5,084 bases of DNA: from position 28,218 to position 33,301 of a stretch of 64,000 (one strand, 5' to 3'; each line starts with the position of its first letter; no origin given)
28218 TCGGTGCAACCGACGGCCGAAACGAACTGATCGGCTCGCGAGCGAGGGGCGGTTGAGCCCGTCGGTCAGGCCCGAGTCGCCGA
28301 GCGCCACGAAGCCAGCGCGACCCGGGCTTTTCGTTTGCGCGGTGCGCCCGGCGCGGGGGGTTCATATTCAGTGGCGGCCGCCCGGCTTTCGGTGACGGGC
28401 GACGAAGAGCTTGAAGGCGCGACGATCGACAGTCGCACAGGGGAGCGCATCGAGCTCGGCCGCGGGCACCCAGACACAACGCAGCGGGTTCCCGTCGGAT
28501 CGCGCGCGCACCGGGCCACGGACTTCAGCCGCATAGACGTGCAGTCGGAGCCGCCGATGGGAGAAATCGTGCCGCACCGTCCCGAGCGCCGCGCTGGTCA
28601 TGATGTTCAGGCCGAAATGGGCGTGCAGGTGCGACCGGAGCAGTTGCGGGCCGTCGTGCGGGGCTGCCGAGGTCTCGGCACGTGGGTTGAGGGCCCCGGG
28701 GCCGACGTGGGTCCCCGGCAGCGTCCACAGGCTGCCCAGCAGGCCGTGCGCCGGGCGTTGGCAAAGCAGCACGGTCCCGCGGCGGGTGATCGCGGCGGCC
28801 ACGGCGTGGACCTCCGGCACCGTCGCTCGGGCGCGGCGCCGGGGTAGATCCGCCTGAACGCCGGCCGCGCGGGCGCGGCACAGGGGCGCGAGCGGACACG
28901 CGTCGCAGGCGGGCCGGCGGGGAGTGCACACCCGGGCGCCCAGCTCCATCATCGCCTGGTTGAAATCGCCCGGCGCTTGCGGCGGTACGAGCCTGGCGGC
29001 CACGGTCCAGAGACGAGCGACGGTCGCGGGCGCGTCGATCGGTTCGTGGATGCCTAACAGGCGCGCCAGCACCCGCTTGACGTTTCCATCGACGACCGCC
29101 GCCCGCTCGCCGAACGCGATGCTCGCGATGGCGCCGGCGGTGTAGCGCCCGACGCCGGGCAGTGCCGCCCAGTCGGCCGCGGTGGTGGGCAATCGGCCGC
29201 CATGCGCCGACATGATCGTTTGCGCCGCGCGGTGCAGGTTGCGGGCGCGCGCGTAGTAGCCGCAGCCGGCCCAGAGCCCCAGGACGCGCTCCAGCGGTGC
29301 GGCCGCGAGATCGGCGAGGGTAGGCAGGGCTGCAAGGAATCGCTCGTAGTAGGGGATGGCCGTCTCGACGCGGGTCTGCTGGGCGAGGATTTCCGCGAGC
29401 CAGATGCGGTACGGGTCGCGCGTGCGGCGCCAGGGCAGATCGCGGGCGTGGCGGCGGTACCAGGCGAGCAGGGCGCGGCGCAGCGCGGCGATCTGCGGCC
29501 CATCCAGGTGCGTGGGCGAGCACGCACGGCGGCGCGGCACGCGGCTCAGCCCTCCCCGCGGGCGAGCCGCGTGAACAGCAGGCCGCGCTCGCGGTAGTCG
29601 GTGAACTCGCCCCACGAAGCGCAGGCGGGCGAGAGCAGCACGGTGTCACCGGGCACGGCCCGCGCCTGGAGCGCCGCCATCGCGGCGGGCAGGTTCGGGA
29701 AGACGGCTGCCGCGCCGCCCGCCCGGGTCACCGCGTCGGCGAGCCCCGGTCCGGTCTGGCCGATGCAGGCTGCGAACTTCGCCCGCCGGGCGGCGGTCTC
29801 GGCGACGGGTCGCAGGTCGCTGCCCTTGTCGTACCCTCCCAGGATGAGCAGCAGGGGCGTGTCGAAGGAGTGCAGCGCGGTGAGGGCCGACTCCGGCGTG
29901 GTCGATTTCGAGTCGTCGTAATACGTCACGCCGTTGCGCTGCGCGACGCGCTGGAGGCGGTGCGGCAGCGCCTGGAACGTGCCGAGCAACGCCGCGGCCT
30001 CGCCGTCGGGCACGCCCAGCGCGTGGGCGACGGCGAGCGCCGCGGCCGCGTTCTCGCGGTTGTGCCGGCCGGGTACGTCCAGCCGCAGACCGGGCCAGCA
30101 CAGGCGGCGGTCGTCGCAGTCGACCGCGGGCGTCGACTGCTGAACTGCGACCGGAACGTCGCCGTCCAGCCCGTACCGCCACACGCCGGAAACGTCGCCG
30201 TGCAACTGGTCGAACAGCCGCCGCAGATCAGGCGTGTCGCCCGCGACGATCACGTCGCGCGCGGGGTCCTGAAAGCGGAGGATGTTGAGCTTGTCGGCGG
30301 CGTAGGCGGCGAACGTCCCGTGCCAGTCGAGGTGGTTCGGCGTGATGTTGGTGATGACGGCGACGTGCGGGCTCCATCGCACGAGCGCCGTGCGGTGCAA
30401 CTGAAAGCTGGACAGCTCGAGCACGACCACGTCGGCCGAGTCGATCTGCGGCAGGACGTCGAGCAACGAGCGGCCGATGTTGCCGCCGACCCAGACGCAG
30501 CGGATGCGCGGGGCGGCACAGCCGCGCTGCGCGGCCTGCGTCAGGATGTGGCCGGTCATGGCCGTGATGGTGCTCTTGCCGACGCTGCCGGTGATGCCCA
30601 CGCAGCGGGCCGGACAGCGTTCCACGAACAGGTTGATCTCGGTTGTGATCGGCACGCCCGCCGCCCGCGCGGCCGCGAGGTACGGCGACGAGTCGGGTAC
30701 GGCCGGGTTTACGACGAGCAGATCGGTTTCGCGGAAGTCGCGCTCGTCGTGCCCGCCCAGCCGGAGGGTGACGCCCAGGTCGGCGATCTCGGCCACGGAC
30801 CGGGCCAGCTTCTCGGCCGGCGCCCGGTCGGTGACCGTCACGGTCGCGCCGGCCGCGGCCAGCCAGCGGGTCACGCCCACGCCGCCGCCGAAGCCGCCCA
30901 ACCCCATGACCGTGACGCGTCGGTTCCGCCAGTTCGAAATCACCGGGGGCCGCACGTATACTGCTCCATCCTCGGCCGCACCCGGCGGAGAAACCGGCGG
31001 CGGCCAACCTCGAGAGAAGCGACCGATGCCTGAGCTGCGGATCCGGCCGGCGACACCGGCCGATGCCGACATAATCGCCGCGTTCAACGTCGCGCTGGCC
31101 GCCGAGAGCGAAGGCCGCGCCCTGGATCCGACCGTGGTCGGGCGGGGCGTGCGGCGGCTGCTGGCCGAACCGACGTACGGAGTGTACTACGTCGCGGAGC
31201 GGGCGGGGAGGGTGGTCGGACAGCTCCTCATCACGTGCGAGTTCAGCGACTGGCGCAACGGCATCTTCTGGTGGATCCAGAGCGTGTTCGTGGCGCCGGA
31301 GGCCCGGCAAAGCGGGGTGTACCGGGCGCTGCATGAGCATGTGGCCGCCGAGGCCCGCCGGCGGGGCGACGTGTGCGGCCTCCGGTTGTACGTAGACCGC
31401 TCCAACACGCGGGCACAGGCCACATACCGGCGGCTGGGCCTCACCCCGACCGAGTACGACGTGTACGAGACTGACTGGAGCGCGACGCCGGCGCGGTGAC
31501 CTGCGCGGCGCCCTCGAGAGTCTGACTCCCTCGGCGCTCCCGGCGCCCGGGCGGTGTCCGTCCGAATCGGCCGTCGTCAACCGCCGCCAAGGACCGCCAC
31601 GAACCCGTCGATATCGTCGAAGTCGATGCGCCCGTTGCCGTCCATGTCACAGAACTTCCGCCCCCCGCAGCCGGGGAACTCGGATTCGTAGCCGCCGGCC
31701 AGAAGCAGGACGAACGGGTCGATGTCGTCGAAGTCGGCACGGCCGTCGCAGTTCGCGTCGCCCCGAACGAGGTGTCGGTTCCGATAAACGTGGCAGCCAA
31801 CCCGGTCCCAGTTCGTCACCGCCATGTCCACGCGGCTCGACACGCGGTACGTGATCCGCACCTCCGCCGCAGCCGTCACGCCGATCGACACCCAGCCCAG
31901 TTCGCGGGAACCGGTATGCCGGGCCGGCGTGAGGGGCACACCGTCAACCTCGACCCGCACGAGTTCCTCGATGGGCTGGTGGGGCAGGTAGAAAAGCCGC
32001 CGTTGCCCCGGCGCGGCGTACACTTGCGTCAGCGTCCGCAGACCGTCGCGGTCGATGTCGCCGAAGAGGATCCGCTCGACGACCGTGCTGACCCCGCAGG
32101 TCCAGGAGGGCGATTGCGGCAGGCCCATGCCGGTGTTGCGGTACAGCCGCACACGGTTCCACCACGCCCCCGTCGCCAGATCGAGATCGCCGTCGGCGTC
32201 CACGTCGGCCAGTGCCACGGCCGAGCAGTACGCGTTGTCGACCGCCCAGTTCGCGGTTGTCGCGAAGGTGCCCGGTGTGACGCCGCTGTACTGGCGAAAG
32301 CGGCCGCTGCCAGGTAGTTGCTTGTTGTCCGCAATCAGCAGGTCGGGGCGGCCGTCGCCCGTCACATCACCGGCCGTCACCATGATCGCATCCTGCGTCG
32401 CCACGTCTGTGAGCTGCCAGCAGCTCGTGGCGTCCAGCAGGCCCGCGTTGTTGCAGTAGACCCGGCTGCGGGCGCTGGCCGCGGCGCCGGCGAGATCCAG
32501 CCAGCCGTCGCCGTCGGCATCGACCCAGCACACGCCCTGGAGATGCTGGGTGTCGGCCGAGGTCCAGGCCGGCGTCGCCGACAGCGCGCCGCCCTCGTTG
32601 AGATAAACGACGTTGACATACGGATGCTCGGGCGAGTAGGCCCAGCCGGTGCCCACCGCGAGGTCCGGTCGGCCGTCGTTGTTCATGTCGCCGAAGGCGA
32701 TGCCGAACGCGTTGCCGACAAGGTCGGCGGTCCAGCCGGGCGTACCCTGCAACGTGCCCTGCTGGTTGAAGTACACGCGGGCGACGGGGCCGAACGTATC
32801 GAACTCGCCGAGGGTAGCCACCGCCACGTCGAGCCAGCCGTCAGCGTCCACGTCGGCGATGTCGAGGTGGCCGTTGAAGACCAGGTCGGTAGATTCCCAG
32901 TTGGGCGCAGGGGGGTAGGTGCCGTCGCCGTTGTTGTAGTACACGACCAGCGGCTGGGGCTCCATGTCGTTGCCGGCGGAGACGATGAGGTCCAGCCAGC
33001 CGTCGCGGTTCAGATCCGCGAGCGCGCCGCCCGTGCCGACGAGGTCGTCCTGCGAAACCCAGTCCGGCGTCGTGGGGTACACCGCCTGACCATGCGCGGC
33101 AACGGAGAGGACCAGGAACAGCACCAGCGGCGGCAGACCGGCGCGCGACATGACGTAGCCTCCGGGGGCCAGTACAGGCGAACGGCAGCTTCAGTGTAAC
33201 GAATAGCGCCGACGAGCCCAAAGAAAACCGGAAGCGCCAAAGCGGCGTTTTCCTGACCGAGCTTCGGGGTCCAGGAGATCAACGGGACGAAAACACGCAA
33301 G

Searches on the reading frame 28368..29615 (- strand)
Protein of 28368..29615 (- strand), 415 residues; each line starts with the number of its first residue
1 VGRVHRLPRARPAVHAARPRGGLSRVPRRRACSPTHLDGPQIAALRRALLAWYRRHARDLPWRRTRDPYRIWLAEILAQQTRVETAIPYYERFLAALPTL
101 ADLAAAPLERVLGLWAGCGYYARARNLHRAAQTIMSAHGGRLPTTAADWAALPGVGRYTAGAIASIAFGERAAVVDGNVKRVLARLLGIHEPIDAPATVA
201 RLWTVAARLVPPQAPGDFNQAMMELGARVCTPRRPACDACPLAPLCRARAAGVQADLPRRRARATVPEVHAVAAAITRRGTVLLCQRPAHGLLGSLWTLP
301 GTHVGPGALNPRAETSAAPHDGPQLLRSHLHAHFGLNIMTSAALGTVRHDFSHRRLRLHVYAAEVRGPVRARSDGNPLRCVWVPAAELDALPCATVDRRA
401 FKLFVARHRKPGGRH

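Call 14: search_protein_families(library=pfam, proteins=[window:28368-29615:-])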
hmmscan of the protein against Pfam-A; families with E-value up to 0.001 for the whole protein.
window:28368-29615:- (415 aa): 5 families
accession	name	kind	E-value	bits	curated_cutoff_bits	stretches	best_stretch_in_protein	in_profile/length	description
PF00730.31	HhH-GPD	-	1.2e-20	74.3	26.2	1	74-202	2-102/108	HhH-GPD superfamily base excision DNA repair protein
PF14815.12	NUDIX_4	-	1.7e-19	70.1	35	1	273-402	2-112/113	NUDIX domain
PF00633.29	HHH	-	1e-06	28.7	24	1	138-166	2-30/30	Helix-hairpin-helix motif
PF00293.34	NUDIX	-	5.8e-05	23.6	21.1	1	271-398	5-128/134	NUDIX domain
PF10576.14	EndIII_4Fe-2S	-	0.00013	22.6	20.5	1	230-246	1-17/17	Iron-sulfur binding domain of endonuclease III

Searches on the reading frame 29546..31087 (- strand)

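Call 14: search_protein_families(library=pfam, proteins=[window:29546-31087:-])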
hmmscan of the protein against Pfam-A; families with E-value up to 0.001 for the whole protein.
window:29546-31087:- (513 aa): 3 families
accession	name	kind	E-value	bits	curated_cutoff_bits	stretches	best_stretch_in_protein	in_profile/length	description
PF08245.18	Mur_ligase_M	-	5.6e-26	92.2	24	1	165-354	1-200/200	Mur ligase middle domain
PF02875.26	Mur_ligase_C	-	1e-14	55.9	28.4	1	376-489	1-127/127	Mur ligase, glutamate ligase domain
PF21799.2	MurD-like_N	-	1.8e-10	41.4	27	1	57-148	2-87/88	Mur ligase MurD-like, N-terminal domain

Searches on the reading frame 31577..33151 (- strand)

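Call 14: search_protein_families(library=pfam, proteins=[window:31577-33151:-])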
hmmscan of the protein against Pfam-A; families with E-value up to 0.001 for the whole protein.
window:31577-33151:- (524 aa): 2 families
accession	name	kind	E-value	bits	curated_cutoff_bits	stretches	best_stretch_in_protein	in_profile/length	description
PF13517.12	FG-GAP_3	-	3.7e-36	124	26.9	6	46-111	1-61/61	FG-GAP-like repeat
PF01839.29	FG-GAP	-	1.4e-21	76.4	22.1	2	151-175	5-27/37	FG-GAP repeat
